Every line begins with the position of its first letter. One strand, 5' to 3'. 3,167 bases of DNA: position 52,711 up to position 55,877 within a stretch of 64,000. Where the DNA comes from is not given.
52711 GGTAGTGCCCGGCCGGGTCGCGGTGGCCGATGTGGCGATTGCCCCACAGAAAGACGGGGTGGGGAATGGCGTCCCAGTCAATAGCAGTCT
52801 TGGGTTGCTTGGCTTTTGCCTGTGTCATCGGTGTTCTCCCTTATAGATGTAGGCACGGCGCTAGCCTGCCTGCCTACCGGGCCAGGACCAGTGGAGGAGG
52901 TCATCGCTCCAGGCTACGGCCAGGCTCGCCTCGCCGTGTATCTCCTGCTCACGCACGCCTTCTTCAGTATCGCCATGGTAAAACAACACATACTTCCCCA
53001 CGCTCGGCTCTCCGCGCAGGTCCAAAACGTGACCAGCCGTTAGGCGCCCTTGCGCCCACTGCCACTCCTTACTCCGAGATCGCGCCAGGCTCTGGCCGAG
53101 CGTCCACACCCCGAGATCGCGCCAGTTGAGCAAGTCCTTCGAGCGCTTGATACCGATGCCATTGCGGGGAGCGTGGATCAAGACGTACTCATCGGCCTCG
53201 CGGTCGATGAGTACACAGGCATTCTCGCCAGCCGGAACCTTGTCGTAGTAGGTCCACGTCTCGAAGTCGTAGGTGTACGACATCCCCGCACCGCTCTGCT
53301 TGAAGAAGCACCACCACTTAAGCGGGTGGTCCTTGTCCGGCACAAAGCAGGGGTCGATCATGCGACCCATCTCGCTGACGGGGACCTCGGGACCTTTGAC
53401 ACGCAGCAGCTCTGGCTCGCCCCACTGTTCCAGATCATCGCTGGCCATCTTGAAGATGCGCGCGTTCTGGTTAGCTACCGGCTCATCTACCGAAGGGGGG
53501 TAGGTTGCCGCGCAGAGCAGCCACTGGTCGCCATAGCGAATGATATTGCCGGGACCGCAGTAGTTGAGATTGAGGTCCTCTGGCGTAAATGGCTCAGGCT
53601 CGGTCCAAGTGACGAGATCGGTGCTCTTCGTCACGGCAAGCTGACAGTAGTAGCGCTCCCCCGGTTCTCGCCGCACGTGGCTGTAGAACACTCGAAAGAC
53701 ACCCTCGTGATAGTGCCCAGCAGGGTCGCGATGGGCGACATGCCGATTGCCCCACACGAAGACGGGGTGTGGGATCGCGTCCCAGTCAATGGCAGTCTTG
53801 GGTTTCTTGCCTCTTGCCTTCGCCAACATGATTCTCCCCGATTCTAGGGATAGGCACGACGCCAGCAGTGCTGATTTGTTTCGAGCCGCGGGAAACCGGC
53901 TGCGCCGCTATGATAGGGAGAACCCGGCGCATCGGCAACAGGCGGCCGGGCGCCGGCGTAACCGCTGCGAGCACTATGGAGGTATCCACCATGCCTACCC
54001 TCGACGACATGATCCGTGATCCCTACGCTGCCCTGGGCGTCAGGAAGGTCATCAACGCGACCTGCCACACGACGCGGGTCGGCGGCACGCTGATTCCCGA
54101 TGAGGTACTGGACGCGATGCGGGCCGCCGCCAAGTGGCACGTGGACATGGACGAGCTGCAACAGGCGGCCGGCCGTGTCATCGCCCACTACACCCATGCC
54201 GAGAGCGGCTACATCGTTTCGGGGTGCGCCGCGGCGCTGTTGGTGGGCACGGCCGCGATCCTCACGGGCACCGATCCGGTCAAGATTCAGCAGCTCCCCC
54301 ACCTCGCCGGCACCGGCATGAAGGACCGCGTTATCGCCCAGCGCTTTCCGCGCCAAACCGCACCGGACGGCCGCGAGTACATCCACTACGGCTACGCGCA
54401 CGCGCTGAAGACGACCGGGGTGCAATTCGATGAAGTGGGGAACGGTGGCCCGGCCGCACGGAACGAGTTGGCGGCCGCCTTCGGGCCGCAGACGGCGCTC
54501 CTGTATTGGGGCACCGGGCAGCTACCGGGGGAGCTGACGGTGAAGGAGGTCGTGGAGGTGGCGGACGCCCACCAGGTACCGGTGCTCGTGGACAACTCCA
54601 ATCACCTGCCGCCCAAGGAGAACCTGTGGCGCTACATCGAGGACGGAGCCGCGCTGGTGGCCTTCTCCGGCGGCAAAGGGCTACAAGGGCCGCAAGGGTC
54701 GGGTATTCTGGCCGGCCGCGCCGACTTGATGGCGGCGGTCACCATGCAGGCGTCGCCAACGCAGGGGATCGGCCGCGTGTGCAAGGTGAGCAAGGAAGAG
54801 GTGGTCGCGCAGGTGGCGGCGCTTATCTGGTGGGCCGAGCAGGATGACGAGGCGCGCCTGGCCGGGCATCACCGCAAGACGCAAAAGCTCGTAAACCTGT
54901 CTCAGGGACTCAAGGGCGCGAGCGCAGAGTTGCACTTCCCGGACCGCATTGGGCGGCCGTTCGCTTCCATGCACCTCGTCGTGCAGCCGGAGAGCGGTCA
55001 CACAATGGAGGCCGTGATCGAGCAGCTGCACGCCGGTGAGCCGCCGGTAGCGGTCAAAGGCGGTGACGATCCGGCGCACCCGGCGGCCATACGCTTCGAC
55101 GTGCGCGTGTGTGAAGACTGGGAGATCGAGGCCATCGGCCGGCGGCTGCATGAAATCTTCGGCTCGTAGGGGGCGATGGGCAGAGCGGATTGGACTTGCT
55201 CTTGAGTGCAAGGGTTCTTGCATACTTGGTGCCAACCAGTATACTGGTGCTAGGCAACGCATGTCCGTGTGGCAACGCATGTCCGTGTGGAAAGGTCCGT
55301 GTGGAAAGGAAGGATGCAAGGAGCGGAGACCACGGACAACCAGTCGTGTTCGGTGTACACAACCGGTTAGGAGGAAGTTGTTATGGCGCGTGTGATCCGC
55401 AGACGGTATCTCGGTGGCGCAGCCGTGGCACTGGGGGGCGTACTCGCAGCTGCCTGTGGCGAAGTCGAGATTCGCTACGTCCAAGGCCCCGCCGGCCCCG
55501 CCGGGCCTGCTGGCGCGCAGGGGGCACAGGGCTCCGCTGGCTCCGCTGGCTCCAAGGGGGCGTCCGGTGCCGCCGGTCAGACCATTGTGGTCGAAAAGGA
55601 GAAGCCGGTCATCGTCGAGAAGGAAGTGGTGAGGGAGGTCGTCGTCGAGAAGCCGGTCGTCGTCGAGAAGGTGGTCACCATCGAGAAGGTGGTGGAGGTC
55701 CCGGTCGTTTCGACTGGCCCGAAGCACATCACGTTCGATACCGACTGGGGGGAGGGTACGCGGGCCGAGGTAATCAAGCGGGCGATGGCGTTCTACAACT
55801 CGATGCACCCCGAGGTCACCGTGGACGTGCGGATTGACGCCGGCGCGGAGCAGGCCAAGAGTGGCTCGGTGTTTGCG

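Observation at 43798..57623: Solute-binding lipoproteins carrying collagen-like (Gly-X-Y)9-10 tracts and VVEK-repeat stalks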

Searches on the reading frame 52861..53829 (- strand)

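Call 23: search_protein_families(library=pfam, proteins=[window:52861-53829:-], max_evalue=0.001)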
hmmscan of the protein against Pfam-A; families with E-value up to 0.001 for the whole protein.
window:52861-53829:- (322 aa): 1 family
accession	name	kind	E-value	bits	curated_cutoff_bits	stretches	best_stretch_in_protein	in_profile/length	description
PF04616.20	Glyco_hydro_43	-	3.9e-08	33.4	32.2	0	59-181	30-143/288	Glycosyl hydrolases family 43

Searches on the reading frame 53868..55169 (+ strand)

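Call 23: search_protein_families(library=pfam, proteins=[window:53868-55169:+], max_evalue=0.001)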
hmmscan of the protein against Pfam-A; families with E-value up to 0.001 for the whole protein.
window:53868-55169:+ (433 aa): 1 family
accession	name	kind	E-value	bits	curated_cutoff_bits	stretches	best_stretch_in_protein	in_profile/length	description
PF03841.19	SelA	-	3.1e-06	26.9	22.8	1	180-319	108-256/367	L-seryl-tRNA selenium transferase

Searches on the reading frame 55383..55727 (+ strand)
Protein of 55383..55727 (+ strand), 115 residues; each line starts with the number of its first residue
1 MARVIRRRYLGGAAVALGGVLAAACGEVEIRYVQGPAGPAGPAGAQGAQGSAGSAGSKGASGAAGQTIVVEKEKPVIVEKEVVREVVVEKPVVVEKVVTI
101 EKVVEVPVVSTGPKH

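Call 26: search_protein_families(library=ncbifam, proteins=[window:55383-55727:+], max_evalue=1)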
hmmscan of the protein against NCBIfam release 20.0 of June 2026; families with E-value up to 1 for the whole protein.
seq(115 aa): 4 families
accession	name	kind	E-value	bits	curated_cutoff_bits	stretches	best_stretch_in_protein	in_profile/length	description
NF038330.1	adhesin_SclA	exception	1.7e-05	24.7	400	1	33-71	226-264/405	LPXTG-anchored collagen-like adhesin Scl1/SclA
NF038329.2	gly_rich_SclB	equivalog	3.3e-05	23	325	1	34-65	119-150/442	LPXTG-anchored collagen-like adhesin Scl2/SclB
NF046116.1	adhesin_Lcl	equivalog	0.00042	19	500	1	34-65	212-243/431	collagen-like adhesin Lcl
NF038313.3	HisXaaSer_A4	exception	0.013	16.4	55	1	38-65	64-91/93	His-Xaa-Ser repeat protein HxsA4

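Call 53: search_protein_representatives(protein=window:55383-55712:+)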
Query: 110 residues. Proteins with E-value up to 0.001 (for the whole library): 1053; up to 1e-10: 67; up to 1e-30: 5. The best 150 are listed.
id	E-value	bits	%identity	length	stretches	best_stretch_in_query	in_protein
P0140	1.0e-43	163.8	90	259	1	1-104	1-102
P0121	2.2e-42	159.5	89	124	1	1-96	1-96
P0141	5.1e-37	142.3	82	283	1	1-105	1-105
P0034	6.6e-37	141.9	76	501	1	2-105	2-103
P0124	9.0e-33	128.7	75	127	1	1-107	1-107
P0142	1.7e-29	118.2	49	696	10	33-63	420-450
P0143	1.7e-27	111.7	51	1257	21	33-69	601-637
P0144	4.9e-26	107.1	79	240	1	23-97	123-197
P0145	1.7e-25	105.4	72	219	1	1-86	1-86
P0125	1.1e-23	99.5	70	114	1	3-83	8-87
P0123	4.1e-23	97.7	76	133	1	15-85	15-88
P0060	1.3e-22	96.1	67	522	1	5-93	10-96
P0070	1.7e-22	95.7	65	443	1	1-88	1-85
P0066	3.7e-22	94.6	67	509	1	1-84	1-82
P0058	4.6e-22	94.3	64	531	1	15-108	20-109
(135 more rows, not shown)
